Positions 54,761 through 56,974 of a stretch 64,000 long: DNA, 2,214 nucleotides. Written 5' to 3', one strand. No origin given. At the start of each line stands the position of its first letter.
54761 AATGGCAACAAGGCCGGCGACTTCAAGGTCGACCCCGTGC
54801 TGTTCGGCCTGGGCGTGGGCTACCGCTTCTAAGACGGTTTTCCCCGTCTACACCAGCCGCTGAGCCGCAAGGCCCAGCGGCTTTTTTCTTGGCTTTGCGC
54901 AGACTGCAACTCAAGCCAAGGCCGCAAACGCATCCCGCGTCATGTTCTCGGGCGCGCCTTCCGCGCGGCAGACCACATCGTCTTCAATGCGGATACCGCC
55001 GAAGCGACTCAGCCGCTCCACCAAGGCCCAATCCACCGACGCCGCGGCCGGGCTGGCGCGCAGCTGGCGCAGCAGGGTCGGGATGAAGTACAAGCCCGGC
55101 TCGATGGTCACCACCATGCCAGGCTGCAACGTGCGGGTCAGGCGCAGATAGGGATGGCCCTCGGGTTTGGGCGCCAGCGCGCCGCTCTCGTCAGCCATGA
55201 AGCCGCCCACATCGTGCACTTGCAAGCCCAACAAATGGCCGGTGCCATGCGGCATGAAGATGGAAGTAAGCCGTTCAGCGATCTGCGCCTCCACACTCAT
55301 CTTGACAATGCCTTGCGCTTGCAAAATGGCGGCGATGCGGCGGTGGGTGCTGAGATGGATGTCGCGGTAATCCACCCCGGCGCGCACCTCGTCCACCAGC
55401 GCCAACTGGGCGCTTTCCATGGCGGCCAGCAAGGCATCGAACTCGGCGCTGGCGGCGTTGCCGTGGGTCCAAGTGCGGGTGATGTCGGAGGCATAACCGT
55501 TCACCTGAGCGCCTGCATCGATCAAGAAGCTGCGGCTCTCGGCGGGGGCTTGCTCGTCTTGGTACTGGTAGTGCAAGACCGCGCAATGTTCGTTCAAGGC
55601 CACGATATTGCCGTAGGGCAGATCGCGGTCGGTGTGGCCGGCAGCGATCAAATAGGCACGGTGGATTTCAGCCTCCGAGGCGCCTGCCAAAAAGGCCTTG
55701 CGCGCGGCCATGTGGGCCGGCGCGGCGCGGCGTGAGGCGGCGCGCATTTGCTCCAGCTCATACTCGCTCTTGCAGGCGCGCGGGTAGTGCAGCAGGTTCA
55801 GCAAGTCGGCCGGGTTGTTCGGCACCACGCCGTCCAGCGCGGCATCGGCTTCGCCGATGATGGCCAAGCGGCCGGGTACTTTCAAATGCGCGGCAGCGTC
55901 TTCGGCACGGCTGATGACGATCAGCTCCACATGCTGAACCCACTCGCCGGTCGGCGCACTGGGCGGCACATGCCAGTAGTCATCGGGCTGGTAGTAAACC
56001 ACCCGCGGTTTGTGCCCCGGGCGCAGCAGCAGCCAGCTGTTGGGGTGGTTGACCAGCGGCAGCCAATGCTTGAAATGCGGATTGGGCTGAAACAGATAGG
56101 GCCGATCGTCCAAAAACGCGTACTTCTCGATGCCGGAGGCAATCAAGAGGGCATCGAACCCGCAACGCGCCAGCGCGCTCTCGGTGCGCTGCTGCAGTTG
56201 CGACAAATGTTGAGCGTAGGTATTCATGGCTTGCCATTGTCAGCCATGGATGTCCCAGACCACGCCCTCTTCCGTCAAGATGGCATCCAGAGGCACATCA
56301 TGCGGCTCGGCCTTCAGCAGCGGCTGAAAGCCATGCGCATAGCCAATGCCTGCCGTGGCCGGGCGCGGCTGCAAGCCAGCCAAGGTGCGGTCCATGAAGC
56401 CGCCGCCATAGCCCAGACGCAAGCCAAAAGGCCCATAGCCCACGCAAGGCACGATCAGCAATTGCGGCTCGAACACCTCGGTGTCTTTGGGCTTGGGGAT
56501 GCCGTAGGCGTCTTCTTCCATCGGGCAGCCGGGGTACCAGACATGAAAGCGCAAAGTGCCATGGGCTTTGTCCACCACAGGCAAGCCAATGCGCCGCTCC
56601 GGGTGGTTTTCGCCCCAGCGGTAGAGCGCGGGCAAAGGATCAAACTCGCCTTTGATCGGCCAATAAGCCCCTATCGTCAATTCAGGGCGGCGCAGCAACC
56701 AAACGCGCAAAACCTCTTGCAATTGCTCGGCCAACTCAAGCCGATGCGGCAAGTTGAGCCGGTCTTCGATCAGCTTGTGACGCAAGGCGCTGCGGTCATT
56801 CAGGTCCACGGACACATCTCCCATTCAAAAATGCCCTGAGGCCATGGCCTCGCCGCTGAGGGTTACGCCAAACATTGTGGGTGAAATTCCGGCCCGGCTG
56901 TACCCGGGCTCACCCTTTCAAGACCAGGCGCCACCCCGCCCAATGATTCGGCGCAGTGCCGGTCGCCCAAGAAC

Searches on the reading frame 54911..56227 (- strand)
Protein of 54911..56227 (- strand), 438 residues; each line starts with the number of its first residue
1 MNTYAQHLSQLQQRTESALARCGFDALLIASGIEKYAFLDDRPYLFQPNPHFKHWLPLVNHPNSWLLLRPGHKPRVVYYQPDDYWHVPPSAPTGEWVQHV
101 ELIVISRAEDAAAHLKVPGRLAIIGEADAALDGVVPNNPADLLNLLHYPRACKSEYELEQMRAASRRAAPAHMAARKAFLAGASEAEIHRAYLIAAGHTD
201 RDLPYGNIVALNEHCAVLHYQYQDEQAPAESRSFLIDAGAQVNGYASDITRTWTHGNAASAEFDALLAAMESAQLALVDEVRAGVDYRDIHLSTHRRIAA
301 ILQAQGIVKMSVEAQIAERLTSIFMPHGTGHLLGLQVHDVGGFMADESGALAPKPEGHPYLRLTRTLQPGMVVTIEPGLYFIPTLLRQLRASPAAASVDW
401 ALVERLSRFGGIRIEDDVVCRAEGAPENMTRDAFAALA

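Call 89: search_protein_families(library=pfam, proteins=[window:54911-56227:-], max_evalue=0.001)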
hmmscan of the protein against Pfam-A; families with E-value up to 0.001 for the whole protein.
window:54911-56227:- (438 aa): 2 families
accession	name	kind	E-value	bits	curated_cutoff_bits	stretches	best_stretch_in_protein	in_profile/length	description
PF21216.2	PepQ_N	-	1.3e-52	178.2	27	1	3-148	2-152/152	Xaa-Pro dipeptidase, N-terminal domain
PF00557.29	Peptidase_M24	-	5.4e-44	150.9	23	1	159-421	1-207/208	Metallopeptidase family M24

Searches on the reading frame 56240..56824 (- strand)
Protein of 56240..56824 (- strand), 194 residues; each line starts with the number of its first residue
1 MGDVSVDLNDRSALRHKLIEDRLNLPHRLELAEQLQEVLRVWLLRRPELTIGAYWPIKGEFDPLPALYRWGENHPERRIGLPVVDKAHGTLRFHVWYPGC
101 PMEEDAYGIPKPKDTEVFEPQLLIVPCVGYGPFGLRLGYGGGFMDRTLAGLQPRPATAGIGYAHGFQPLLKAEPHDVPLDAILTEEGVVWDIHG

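Call 89: search_protein_families(library=pfam, proteins=[window:56240-56824:-], max_evalue=0.001)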
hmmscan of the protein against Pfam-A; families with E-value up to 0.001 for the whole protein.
window:56240-56824:- (194 aa): 1 family
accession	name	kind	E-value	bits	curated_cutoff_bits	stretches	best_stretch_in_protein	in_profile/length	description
PF01812.26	5-FTHF_cyc-lig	-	2e-19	70.6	27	1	12-185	2-186/186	5-formyltetrahydrofolate cyclo-ligase family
